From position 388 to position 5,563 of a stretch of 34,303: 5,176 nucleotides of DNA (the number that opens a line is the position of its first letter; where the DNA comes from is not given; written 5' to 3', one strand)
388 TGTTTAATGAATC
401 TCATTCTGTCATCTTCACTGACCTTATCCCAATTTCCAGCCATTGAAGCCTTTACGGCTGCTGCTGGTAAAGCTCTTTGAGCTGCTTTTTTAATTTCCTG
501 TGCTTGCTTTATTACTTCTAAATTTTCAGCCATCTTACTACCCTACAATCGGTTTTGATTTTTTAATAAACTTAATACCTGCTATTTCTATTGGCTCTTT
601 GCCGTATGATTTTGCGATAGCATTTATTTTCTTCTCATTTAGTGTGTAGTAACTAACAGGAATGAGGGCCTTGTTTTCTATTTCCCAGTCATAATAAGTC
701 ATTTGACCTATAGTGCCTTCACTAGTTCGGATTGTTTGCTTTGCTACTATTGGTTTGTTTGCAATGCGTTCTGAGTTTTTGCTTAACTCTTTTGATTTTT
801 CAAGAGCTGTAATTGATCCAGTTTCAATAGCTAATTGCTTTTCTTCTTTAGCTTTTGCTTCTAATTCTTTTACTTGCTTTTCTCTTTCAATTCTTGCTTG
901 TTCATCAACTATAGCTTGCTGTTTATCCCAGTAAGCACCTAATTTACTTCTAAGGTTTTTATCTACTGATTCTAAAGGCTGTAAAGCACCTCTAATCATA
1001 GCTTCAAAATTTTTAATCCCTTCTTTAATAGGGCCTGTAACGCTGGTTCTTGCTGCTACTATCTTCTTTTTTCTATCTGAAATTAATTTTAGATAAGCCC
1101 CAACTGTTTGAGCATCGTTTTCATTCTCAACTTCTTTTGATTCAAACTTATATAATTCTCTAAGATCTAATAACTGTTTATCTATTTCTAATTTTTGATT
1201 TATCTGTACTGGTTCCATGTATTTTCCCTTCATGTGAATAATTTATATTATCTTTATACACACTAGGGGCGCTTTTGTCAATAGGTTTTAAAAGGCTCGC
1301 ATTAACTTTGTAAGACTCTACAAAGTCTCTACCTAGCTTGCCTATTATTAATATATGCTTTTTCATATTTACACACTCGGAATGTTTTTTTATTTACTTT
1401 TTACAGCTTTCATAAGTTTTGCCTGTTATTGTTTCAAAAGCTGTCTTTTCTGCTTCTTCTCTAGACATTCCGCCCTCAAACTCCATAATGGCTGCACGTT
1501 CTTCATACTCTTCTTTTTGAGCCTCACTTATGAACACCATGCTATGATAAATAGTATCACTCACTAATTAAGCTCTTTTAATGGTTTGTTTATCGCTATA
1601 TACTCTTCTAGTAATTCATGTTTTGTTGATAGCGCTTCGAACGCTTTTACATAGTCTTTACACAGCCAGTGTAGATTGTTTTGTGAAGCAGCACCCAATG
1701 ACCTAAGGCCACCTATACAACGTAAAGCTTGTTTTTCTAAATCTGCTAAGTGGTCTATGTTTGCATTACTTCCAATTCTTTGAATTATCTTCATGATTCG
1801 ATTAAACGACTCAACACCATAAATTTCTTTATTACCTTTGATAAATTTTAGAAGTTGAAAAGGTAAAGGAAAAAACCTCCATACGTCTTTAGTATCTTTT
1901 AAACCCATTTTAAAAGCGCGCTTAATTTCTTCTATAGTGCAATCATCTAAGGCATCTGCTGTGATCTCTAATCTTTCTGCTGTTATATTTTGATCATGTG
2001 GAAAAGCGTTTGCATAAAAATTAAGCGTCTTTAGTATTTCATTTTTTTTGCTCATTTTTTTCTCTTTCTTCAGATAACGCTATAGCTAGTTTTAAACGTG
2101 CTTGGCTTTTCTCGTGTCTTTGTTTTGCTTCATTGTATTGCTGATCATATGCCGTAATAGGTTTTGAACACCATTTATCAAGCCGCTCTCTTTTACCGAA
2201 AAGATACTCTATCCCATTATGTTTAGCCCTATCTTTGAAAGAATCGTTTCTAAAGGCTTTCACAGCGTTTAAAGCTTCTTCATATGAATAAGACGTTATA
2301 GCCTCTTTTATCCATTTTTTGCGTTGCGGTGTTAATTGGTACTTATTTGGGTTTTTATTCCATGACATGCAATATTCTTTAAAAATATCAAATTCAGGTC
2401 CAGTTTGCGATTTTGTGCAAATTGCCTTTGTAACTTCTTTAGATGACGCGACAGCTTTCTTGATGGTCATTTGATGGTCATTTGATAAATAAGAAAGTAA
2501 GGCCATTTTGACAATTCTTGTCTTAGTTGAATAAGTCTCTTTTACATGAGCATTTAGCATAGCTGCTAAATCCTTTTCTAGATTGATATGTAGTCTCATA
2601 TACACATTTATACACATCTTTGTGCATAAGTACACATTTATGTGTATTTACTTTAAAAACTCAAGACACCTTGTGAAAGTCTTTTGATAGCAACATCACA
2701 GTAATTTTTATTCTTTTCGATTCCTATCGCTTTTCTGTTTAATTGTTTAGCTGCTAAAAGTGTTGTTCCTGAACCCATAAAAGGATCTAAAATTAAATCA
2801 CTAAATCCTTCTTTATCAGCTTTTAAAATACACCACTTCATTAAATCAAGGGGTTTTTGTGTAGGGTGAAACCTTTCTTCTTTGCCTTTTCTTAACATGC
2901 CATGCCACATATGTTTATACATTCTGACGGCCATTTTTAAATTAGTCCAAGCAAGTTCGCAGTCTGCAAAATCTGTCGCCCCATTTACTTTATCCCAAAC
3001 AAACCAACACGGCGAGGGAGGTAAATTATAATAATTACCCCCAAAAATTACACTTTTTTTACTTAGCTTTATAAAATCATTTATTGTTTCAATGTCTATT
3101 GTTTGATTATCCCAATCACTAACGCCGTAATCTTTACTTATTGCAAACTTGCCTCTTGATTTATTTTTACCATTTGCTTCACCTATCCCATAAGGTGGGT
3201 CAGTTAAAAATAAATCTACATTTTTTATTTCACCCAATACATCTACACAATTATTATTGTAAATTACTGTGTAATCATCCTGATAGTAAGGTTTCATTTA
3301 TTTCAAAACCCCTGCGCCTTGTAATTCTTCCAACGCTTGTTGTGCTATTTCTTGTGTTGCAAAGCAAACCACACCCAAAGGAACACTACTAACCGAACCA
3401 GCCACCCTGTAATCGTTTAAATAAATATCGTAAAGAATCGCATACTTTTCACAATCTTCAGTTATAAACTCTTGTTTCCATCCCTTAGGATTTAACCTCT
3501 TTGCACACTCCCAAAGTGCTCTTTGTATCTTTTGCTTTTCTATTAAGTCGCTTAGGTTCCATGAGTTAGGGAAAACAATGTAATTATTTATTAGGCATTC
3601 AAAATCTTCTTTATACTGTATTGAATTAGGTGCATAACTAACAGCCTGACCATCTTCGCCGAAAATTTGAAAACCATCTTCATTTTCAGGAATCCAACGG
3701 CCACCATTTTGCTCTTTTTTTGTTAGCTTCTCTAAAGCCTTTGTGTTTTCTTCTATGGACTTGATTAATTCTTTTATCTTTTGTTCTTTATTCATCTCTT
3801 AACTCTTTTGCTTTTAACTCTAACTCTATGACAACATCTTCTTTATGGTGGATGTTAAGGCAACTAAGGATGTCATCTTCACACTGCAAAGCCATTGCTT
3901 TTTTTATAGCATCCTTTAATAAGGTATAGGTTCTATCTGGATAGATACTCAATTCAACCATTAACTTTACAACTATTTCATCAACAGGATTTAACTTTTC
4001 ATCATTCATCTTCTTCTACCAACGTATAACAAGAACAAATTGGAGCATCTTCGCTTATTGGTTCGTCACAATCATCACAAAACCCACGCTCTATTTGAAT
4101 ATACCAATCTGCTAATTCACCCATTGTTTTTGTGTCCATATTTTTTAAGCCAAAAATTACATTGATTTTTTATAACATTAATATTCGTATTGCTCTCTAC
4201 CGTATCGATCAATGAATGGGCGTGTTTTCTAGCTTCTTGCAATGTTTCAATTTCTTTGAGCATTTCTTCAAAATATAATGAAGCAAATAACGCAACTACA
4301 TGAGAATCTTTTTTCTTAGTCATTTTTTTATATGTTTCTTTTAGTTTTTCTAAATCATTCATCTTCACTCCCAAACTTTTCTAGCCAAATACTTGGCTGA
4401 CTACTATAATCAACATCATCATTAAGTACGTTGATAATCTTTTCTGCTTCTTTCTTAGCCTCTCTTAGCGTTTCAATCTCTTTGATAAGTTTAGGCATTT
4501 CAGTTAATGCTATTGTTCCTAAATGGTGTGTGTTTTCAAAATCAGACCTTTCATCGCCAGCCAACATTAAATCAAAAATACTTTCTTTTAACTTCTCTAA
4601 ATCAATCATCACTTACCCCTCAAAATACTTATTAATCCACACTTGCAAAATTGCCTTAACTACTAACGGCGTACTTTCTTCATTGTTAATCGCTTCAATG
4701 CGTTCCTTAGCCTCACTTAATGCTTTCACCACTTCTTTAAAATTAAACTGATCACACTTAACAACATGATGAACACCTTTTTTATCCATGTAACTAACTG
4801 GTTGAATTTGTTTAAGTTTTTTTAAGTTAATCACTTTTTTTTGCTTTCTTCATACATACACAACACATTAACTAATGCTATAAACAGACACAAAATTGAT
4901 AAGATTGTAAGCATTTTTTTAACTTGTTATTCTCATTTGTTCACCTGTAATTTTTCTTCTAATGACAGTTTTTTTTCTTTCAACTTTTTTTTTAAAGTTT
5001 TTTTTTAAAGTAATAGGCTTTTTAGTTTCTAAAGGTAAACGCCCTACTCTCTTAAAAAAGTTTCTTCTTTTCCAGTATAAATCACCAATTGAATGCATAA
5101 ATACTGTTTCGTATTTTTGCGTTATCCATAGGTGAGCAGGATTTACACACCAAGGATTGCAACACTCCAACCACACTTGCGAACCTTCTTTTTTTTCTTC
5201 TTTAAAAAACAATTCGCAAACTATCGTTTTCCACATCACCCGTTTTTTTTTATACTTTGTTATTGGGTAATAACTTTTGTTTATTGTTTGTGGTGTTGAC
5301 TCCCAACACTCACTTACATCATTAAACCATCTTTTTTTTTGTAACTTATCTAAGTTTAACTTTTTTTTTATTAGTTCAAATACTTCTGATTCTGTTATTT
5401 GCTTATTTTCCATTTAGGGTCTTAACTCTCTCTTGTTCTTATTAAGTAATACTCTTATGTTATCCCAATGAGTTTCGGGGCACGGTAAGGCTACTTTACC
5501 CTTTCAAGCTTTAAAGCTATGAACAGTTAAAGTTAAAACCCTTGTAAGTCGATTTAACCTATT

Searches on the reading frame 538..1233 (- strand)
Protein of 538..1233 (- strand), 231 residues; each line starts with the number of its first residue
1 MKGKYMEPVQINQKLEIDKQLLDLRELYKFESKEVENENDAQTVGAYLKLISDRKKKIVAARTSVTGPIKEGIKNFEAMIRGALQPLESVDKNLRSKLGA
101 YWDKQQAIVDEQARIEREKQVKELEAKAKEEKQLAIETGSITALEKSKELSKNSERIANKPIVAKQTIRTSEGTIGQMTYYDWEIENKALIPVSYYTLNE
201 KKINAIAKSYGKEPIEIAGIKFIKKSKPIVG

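Call 9: search_protein_families(library=phrogs, proteins=[window:538-1233:-], max_evalue=0.001)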
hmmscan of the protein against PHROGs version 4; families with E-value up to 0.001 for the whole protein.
window:538-1233:- (231 aa): 2 families
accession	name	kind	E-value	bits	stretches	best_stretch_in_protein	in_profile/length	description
phrog_10477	-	DNA, RNA and nucleotide metabolism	9.5e-10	39.8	1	30-225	34-239/243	exonuclease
phrog_34396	-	unknown function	0.00022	21.6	1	54-101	68-115/389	-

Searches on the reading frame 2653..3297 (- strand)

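Call 9: search_protein_families(library=phrogs, proteins=[window:2653-3297:-], max_evalue=0.001)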
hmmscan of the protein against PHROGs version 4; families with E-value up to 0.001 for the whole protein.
window:2653-3297:- (214 aa): 12 families
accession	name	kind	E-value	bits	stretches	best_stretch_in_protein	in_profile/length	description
phrog_67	-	other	4.1e-45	156.1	1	1-210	115-346/743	DNA methyltransferase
phrog_498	-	other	1.4e-27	97.5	1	24-208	220-421/633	DNA methyltransferase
phrog_23224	-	other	2.6e-25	90.4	1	13-204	71-290/305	DNA methyltransferase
phrog_3008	-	other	1.7e-21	77.6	1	114-210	132-214/244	DNA methyltransferase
phrog_18293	-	other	5.6e-17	62.8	1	132-208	32-108/119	methyltransferase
phrog_23085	-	unknown function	1.3e-13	51.8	1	139-207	39-105/138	-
phrog_8769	-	other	1.1e-12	48.5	1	166-209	12-55/71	methyltransferase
phrog_23148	-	unknown function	3.2e-11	44.5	1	137-208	79-147/165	-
phrog_6952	-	other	2.2e-10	41.7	1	144-206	114-174/181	DNA methyltransferase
phrog_18146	-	other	3.9e-06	27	1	151-196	56-100/452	DNA methyltransferase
phrog_16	-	DNA, RNA and nucleotide metabolism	5.7e-06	25.8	1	122-206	838-908/986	DNA helicase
phrog_6025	-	other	0.00038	21.1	1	11-45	13-49/192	DNA methyltransferase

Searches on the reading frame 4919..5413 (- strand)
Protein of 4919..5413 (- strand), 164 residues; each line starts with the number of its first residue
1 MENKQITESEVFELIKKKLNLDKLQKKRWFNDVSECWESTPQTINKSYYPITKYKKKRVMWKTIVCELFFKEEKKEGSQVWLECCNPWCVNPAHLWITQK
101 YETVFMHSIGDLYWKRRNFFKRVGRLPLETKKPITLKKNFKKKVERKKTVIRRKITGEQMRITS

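Call 9: search_protein_families(library=phrogs, proteins=[window:4919-5413:-], max_evalue=0.001)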
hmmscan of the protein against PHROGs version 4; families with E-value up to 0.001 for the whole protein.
window:4919-5413:- (164 aa): 4 families
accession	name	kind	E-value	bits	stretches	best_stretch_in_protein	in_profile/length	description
phrog_1872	-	DNA, RNA and nucleotide metabolism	5.5e-08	33.9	1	25-98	30-101/166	endonuclease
phrog_826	-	DNA, RNA and nucleotide metabolism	1.5e-06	29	1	29-95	78-146/281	HNH endonuclease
phrog_6254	-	DNA, RNA and nucleotide metabolism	3.6e-06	28.3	1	31-154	9-118/154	HNH endonuclease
phrog_3593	-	DNA, RNA and nucleotide metabolism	7.1e-06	26.8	1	11-98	46-131/210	HNH endonuclease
